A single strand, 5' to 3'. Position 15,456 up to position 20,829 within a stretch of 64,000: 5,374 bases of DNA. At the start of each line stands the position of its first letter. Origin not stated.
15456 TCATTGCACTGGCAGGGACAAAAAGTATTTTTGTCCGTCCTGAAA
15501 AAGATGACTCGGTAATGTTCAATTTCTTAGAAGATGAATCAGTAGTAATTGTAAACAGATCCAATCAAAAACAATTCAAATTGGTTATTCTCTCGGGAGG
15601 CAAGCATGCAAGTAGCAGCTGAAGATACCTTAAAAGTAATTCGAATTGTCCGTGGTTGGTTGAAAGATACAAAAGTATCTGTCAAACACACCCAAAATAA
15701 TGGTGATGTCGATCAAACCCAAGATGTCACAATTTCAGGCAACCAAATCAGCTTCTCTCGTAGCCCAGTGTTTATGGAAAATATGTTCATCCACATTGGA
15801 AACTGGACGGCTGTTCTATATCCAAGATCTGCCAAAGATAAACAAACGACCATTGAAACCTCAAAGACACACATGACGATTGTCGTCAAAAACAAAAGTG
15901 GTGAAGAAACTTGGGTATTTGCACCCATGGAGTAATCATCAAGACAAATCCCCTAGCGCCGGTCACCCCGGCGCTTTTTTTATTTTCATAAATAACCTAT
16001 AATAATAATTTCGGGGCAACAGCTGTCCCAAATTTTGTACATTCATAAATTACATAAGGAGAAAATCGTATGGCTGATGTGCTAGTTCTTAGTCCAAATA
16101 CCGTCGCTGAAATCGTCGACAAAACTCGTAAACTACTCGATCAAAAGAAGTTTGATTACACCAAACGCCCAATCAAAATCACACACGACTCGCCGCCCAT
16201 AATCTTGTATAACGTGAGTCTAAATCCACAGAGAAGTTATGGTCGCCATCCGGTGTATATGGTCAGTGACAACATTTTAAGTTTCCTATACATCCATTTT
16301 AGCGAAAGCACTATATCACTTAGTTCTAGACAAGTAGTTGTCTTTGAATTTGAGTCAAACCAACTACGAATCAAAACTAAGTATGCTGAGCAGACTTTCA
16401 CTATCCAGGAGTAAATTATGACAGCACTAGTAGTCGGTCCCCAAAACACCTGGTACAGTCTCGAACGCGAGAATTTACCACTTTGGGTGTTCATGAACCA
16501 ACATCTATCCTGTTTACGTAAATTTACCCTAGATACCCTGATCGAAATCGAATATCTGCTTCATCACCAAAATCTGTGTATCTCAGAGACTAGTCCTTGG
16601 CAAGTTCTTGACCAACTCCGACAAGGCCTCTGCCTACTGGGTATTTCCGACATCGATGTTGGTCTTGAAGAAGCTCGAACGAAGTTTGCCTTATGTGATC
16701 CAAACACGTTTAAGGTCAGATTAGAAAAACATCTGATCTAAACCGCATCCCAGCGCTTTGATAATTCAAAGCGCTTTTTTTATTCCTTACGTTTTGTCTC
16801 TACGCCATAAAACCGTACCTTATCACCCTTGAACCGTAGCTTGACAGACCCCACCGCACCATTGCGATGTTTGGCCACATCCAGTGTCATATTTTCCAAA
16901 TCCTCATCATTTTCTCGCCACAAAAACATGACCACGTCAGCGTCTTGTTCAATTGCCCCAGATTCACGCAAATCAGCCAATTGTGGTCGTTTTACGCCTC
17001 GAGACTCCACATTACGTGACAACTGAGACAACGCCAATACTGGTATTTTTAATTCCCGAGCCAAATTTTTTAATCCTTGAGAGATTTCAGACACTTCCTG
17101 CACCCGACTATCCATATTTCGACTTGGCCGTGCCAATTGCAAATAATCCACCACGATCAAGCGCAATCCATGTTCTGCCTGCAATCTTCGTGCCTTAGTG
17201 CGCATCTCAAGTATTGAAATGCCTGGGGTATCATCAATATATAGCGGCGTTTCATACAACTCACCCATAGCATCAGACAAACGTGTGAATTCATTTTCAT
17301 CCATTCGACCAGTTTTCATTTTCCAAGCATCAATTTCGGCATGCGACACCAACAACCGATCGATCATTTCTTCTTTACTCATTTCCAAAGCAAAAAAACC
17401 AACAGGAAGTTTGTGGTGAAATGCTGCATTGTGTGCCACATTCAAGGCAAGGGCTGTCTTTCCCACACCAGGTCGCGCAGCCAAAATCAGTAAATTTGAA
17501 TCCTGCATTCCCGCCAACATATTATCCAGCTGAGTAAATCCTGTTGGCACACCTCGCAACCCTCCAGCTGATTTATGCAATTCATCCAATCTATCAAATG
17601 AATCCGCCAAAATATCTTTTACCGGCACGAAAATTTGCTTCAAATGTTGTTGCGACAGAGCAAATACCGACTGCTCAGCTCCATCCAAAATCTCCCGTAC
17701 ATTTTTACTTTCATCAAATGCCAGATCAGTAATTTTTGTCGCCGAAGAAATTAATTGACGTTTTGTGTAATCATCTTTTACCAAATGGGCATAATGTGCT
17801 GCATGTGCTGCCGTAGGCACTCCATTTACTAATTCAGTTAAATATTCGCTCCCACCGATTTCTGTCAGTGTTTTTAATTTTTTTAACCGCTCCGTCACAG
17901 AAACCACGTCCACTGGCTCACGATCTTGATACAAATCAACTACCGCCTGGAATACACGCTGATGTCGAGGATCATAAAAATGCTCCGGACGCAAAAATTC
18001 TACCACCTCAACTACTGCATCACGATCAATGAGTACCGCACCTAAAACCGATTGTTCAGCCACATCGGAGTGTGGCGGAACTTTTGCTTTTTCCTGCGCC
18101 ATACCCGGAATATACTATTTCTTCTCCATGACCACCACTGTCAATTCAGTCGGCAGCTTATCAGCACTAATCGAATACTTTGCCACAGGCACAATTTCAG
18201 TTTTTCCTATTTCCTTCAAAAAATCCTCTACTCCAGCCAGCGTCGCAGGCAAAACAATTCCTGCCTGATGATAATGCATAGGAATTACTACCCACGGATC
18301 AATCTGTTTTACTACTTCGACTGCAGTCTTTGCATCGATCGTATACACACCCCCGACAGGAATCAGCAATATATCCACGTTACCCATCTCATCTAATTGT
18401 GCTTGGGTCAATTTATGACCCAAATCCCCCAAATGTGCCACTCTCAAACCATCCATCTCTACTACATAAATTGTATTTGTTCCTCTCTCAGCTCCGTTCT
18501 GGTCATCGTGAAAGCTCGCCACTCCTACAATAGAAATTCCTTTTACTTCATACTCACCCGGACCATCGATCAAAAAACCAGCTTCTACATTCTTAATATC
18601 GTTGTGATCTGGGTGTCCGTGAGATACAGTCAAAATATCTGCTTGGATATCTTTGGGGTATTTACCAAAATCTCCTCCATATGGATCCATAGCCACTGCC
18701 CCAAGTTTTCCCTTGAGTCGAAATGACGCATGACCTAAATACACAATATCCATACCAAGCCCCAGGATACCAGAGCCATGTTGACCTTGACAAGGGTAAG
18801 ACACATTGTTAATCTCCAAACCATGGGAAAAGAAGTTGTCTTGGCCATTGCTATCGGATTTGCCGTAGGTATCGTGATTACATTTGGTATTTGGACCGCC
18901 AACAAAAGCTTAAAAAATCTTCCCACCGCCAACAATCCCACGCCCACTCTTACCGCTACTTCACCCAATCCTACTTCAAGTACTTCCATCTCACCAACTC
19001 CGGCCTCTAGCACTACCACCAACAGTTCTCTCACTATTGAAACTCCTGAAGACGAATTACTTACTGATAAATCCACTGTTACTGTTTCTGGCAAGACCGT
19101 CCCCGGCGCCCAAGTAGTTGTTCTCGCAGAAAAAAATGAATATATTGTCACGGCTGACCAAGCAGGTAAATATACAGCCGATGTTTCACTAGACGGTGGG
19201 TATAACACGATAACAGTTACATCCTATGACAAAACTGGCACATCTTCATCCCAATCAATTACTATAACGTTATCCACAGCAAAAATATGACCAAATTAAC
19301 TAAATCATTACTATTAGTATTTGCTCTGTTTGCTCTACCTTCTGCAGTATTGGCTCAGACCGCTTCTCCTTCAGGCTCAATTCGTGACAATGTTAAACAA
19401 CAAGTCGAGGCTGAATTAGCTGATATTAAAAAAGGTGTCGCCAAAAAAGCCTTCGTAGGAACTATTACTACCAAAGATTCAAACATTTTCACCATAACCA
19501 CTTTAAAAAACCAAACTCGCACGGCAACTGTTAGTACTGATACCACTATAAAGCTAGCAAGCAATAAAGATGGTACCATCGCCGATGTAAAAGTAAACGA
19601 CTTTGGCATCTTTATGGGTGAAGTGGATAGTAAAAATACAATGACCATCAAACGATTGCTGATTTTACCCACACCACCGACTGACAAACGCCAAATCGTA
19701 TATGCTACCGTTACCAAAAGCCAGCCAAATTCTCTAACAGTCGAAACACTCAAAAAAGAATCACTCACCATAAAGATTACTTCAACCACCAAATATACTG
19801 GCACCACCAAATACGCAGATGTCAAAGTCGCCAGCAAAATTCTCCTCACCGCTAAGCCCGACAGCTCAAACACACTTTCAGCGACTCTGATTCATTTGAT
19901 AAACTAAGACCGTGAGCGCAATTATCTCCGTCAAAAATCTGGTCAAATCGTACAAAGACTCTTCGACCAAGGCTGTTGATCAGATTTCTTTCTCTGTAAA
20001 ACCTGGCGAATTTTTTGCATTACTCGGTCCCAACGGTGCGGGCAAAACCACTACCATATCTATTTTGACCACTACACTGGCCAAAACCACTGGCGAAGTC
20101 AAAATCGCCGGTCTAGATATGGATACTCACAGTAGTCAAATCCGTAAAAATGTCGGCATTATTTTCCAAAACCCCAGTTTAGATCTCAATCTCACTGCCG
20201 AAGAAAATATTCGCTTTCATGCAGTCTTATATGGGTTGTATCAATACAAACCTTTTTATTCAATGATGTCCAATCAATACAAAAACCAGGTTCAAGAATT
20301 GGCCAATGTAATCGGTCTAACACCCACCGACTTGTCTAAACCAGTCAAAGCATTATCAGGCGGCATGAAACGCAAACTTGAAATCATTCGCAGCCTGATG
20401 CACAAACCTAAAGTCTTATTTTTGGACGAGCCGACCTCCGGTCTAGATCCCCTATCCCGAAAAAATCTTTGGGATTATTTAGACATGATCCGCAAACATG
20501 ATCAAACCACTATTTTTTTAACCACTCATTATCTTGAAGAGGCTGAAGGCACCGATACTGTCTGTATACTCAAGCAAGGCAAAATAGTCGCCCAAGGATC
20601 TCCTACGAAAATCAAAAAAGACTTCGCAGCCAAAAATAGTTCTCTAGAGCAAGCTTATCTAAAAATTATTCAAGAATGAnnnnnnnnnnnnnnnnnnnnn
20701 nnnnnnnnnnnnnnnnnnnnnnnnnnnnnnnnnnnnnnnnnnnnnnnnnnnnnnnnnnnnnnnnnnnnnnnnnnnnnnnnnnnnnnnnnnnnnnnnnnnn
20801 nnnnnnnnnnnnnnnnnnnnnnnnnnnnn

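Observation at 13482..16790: Tandem array of eight diverged small-protein paralogs in three terminator-closed cassettes, immediately 3' of tRNA-Leu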

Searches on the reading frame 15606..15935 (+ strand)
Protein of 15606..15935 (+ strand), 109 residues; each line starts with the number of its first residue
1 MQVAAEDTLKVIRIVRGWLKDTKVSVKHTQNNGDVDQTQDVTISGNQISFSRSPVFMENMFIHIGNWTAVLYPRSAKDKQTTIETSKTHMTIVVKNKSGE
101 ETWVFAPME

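Call 8: search_protein_families(library=pfam, proteins=[window:15606-15935:+], max_evalue=1)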
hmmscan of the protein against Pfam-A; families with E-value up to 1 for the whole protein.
window:15606-15935:+ (109 aa): 0 families

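Call 19: search_protein_families(library=phrogs, proteins=[window:15606-15935:+], max_evalue=1)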
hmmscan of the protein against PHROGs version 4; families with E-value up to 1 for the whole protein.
window:15606-15935:+ (109 aa): 0 families

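Call 20: search_protein_families(library=padloc, proteins=[window:15606-15935:+], max_evalue=1)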
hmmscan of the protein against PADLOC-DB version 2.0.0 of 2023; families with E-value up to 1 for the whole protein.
window:15606-15935:+ (109 aa): 0 families

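Call 76: search_protein_families(library=ncbifam, proteins=[window:15606-15935:+], max_evalue=10)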
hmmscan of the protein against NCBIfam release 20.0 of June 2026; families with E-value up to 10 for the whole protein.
window:15606-15935:+ (109 aa): 0 families

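Call 97: find_related_loci(query=window:15606-15935:+, collection=viral_contigs, flank=5000)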
Query window:15606-15935:+ (109 aa) in viral_contigs; peptide patterns used: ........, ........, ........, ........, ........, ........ (x = any residue, [..] = any of these).
14 stretches matched a pattern, but none encodes a relative of the query by tblastn (E <= 1e-3).

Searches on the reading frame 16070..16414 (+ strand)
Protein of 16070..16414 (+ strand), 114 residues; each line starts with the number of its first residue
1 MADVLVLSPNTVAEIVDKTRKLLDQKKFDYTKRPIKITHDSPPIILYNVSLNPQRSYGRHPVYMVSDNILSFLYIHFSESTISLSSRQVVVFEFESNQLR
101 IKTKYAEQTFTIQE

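Call 8: search_protein_families(library=pfam, proteins=[window:16070-16414:+], max_evalue=1)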
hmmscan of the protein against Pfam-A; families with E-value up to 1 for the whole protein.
window:16070-16414:+ (114 aa): 0 families

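Call 19: search_protein_families(library=phrogs, proteins=[window:16070-16414:+], max_evalue=1)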
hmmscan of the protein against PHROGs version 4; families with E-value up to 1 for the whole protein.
window:16070-16414:+ (114 aa): 0 families

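Call 20: search_protein_families(library=padloc, proteins=[window:16070-16414:+], max_evalue=1)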
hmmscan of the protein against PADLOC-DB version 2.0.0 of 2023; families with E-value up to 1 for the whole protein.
window:16070-16414:+ (114 aa): 0 families

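Call 64: predict_structure(alignment_id=A4)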
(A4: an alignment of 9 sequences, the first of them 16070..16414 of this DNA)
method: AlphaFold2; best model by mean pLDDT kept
length: 114 residues; sequences in the alignment: 9
mean_pLDDT: 72.8   pTM: 0.71
mean pLDDT of the five models: 72.8, 71.1, 68.4, 67.1, 62.9
residues with pLDDT >= 90: 16; 70-90: 54; 50-70: 28; < 50: 16
segments of 3 or more residues with pLDDT < 50: 56-71
pLDDT, mean of each block of 10 residues (from residue 1): 84 84 84 71 78 49 40 59 70 92 85 86
secondary structure, 60 per line:
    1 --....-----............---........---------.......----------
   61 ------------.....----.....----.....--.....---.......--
elements in order: E3-6 H12-23 E27-34 E44-50 E73-77 E82-86 E91-95 E98-102 E106-112

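Call 69: search_solved_structures(query=A4, max_evalue=10)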
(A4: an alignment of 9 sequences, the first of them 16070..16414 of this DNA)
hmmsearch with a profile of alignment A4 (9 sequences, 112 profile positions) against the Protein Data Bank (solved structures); distinct sequences matched with E-value up to 10: 5.
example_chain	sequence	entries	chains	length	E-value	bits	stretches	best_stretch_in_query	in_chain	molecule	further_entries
6zz6_A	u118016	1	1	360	0.15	15.5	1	19-78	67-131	Structural maintenance of chromosomes protein 1,Structural maintenance of chromosomes prot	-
5njt_b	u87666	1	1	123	0.17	15.3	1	15-64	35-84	50S ribosomal protein L10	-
7o5b_p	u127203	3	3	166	0.33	14.4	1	15-63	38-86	50S ribosomal protein L10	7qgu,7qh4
3j9w_BJ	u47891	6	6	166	0.33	14.4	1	15-63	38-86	50S ribosomal protein uL10 | 50S ribosomal protein L10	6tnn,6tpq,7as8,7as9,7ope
4eq9_A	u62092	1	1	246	0.43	14.1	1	16-65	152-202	ABC transporter substrate-binding protein-amino acid transport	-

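Call 76: search_protein_families(library=ncbifam, proteins=[window:16070-16414:+], max_evalue=10)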
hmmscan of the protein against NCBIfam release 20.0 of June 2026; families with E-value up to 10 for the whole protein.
window:16070-16414:+ (114 aa): 0 families

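Call 99: find_encoding_contigs(protein=window:16070-16414:+, flank=10000, max_places=10)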
Protein window:16070-16414:+ (114 aa): 2 contigs read that carry it; 2 places shown.
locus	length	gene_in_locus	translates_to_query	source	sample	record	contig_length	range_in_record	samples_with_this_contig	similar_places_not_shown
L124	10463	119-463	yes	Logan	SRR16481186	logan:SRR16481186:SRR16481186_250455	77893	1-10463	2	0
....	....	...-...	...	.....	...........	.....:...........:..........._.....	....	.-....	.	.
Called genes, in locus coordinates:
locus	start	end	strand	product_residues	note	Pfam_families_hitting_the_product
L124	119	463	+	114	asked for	-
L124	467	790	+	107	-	-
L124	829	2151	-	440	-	PF00772:DnaB, PF13481:AAA_25, PF03796:DnaB_C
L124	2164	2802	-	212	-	PF13483:Lactamase_B_3, PF12706:Lactamase_B_2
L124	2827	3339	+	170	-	PF09136:Glucodextran_B, PF17936:Big_6 (weak)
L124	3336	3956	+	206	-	-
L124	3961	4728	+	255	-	PF02463:SMC_N (weak), PF00005:ABC_tran, PF13304:AAA_21 (weak)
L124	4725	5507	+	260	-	PF01061:ABC2_membrane, PF12679:ABC2_membrane_2 (weak), PF12698:ABC2_membrane_3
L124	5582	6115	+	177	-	-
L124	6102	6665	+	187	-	-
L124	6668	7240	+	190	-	-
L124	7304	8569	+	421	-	PF13393:tRNA-synt_His, PF00587:tRNA-synt_2b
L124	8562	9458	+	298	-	PF00892:EamA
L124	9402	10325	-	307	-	PF03462:PCRF, PF00472:RF-1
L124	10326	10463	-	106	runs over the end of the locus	PF01197:Ribosomal_L31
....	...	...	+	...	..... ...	-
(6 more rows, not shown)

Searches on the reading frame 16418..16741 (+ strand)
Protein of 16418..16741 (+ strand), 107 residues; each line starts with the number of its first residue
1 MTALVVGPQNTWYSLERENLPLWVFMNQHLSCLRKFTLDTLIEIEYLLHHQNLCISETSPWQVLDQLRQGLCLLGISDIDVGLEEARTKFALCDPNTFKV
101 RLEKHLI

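Call 8: search_protein_families(library=pfam, proteins=[window:16418-16741:+], max_evalue=1)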
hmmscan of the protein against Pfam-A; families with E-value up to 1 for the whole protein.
window:16418-16741:+ (107 aa): 1 family
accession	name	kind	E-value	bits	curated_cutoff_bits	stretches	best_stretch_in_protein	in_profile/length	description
PF15024.11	Glyco_transf_18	-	0.12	11.4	28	1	41-99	443-497/557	Glycosyltransferase family 18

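Call 19: search_protein_families(library=phrogs, proteins=[window:16418-16741:+], max_evalue=1)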
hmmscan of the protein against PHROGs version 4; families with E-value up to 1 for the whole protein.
window:16418-16741:+ (107 aa): 0 families

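Call 20: search_protein_families(library=padloc, proteins=[window:16418-16741:+], max_evalue=1)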
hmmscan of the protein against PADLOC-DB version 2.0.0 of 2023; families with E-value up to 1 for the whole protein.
window:16418-16741:+ (107 aa): 0 families

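Call 76: search_protein_families(library=ncbifam, proteins=[window:16418-16741:+], max_evalue=10)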
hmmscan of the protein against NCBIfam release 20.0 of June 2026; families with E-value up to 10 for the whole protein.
window:16418-16741:+ (107 aa): 0 families

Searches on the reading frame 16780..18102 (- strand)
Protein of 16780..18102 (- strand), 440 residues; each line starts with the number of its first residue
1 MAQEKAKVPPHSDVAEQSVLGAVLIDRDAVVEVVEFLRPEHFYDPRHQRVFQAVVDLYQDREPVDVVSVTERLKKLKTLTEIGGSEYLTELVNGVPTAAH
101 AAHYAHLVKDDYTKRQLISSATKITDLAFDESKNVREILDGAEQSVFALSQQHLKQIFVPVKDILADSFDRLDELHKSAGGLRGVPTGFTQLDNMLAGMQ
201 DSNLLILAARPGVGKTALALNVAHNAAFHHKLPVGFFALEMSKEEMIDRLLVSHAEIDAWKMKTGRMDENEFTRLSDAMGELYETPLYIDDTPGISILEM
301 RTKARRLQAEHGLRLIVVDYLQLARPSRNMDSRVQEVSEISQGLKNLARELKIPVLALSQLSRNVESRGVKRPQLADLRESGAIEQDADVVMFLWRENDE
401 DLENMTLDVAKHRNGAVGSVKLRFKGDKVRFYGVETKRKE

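Call 11: find_related_loci(query=window:16780-18102:-, collection=genome_contigs, flank=10000)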
Query window:16780-18102:- (440 aa) in genome_contigs; peptide patterns used: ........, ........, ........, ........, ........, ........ (x = any residue, [..] = any of these).
67 stretches matched a pattern; 36 encode a relative of the query (tblastn E <= 1e-3); 36 distinct loci.
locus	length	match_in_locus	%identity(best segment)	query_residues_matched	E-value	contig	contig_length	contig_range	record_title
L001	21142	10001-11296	81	7-438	0e+0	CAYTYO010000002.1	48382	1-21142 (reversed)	MAG TPA_asm: uncultured Gammaproteobacteria bacterium isolate SRP170004_co1_592 genome assembly, contig: NODE_879_length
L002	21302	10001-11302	81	7-440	0e+0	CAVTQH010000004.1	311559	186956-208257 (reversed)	MAG: Candidatus Amesbacteria bacterium isolate MFD00709.bin.1.50 genome assembly, contig: contig_55612, whole genome sho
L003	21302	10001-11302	79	7-440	0e+0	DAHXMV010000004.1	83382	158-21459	MAG TPA_asm: Candidatus Amesbacteria bacterium isolate clean1627 NODE_4_length_83382_cov_11.870716, whole genome shotgun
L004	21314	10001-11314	79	2-439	0e+0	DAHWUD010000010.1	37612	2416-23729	MAG TPA_asm: Candidatus Amesbacteria bacterium isolate clean1528 NODE_10_length_37612_cov_60.368829, whole genome shotgu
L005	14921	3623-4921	79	7-439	0e+0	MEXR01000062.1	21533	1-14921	MAG: Candidatus Amesbacteria bacterium RIFOXYB1_FULL_44_23 rifoxyb1_full_scaffold_995, whole genome shotgun sequence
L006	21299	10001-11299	79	7-439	0e+0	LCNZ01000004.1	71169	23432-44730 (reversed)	MAG: Candidatus Amesbacteria bacterium GW2011_GWB1_47_19 UX91_C0004, whole genome shotgun sequence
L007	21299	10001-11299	79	5-437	0e+0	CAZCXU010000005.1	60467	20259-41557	MAG TPA_asm: uncultured Gammaproteobacteria bacterium isolate SRP170004_co1_29 genome assembly, contig: NODE_591_length_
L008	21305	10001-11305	78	5-439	0e+0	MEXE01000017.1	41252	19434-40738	MAG: Candidatus Amesbacteria bacterium RBG_19FT_COMBO_48_16 rbg_19ft_combo_scaffold_239, whole genome shotgun sequence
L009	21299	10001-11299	79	7-439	0e+0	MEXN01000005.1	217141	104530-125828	MAG: Candidatus Amesbacteria bacterium RIFCSPLOWO2_01_FULL_48_25 rifcsplowo2_01_scaffold_404, whole genome shotgun seque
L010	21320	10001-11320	77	1-440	0e+0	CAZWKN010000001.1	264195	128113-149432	MAG TPA_asm: uncultured Gammaproteobacteria bacterium isolate SRP192515_co1_359 genome assembly, contig: NODE_17_length_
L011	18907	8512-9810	77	7-439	0e+0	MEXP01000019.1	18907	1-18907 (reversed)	MAG: Candidatus Amesbacteria bacterium RIFCSPLOWO2_01_FULL_49_25 rifcsplowo2_01_scaffold_5885, whole genome shotgun sequ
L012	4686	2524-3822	77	7-439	0e+0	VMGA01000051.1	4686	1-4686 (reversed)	MAG: Microgenomates group bacterium Gr01-1014_16 G01um101416_scaffold_8133, whole genome shotgun sequence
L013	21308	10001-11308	66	5-440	0e+0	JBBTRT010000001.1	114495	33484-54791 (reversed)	MAG: Patescibacteria group bacterium isolate H52-bin002_1 H52_bin002_1_000000000001, whole genome shotgun sequence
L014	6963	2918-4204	63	7-435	0e+0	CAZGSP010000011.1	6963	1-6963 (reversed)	MAG TPA_asm: uncultured Pseudomonadales bacterium isolate binchicken_co169_192 genome assembly, contig: k99_655218, whol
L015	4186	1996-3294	62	7-439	0e+0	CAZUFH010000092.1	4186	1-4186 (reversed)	MAG TPA_asm: uncultured Pseudomonadales bacterium isolate SRP050083_co2_371 genome assembly, contig: NODE_21165_length_4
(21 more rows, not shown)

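Call 62: search_protein_families(library=pfam, proteins=[window:16780-18102:-], max_evalue=0.001)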
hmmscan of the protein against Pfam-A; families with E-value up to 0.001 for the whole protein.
window:16780-18102:- (440 aa): 4 families
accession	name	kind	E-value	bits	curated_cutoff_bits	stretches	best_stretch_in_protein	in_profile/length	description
PF03796.21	DnaB_C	-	5.3e-100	334.5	27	1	184-431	1-253/255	DnaB-like helicase C terminal domain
PF00772.26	DnaB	-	2.3e-34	118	23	1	9-110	2-103/103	DnaB-like helicase N terminal domain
PF13481.12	AAA_25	-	1.2e-12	48.4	27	1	189-361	19-190/195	AAA domain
PF06745.19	ATPase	-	0.00015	21.7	26.6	1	185-386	1-187/231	KaiC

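Call 71: find_related_loci(query=window:16780-18102:-, collection=metagenome_contigs, flank=7000)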
Query window:16780-18102:- (440 aa) in metagenome_contigs; peptide patterns used: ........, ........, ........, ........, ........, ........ (x = any residue, [..] = any of these).
208 stretches matched a pattern; 86 encode a relative of the query (tblastn E <= 1e-3); the best 80 are kept; 80 distinct loci.
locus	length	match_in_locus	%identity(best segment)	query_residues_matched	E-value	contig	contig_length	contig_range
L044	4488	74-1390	78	1-439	0e+0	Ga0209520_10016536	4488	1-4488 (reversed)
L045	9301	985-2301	78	1-439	0e+0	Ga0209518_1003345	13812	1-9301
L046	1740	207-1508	80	7-440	0e+0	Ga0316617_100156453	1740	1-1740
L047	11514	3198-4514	78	1-439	0e+0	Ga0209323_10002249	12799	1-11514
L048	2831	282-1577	81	7-438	0e+0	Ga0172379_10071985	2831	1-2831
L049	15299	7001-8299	79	7-439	0e+0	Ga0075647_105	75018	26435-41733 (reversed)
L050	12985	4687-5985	79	7-439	0e+0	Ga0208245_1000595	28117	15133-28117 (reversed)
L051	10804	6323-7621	80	7-439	0e+0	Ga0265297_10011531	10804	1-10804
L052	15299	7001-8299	79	7-439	0e+0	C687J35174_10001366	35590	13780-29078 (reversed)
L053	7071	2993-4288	81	7-438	0e+0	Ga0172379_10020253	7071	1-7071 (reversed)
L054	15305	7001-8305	78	5-439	0e+0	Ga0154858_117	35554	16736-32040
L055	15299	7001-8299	79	7-439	0e+0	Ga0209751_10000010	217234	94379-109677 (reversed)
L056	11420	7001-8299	78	7-439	0e+0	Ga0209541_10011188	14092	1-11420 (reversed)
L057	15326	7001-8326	76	1-440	0e+0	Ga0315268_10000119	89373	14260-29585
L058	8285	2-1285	79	12-439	0e+0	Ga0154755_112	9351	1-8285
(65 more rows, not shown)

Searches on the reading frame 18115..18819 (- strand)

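Call 62: search_protein_families(library=pfam, proteins=[window:18115-18819:-], max_evalue=0.001)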
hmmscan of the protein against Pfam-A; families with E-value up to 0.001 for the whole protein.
window:18115-18819:- (234 aa): 2 families
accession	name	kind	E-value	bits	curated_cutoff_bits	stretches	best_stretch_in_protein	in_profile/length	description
PF13483.12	Lactamase_B_3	-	3.5e-51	173.8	24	1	25-182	2-160/160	Beta-lactamase superfamily domain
PF12706.13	Lactamase_B_2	-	2.5e-09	37.5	27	1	89-183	95-200/200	Beta-lactamase superfamily domain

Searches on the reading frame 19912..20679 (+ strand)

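Call 62: search_protein_families(library=pfam, proteins=[window:19912-20679:+], max_evalue=0.001)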
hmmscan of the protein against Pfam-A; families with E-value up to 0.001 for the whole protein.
window:19912-20679:+ (255 aa): 6 families
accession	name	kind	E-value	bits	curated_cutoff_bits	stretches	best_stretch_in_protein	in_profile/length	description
PF00005.33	ABC_tran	-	6.8e-34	117.8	25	1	23-176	2-137/137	ABC transporter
PF13304.12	AAA_21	-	3.8e-11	44.1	27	1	148-206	238-298/304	AAA domain, putative AbiEii toxin, Type IV TA system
PF02463.25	SMC_N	-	5.6e-06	26.4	40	1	25-215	18-209/220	RecF/RecN/SMC N terminal domain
PF13175.12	AAA_15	-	0.00017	21.7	32.1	0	30-77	24-72/374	AAA ATPase domain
PF01656.29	CbiA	-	0.00018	21.9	25.4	1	42-157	9-104/125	CobQ/CobB/MinD/ParA nucleotide binding domain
PF00448.28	SRP54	-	0.00074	19.6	22.7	0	35-70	4-39/196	SRP54-type protein, GTPase domain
